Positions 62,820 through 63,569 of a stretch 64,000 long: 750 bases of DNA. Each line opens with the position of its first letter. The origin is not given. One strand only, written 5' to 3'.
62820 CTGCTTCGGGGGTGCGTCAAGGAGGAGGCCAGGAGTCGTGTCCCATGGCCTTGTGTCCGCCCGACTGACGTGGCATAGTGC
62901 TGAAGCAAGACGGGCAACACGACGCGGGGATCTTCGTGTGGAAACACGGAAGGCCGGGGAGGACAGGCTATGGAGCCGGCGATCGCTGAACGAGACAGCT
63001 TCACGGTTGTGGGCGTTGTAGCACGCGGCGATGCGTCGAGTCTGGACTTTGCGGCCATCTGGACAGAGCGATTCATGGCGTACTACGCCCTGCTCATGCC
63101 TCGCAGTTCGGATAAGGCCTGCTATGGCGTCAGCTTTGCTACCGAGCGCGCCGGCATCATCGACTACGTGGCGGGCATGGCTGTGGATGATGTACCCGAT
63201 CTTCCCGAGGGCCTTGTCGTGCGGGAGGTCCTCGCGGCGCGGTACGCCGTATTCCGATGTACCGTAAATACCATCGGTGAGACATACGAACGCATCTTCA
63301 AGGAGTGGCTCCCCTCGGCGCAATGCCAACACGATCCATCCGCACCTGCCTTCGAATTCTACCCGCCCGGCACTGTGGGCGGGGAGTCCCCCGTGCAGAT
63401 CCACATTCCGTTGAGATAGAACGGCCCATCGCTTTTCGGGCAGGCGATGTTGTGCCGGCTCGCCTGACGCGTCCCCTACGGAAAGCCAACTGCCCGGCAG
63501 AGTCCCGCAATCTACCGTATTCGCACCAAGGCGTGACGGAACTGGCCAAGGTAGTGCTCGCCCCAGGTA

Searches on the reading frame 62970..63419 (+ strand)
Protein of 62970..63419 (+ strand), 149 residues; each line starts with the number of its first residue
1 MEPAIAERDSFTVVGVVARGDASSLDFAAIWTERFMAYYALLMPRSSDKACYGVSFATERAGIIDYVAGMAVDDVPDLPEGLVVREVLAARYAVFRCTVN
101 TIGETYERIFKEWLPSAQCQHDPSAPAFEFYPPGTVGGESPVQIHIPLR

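Call 64: search_protein_families(library=pfam, proteins=[window:62970-63419:+], max_evalue=0.0001)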
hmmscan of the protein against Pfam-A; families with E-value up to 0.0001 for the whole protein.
window:62970-63419:+ (149 aa): 2 families
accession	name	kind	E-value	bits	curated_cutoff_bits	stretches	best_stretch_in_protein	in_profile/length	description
PF14526.11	Cass2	-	3.4e-16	60.3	27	1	5-147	2-149/150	Integron-associated effector binding protein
PF06445.20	GyrI-like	-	5e-13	50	26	1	1-146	1-152/155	GyrI-like small molecule binding domain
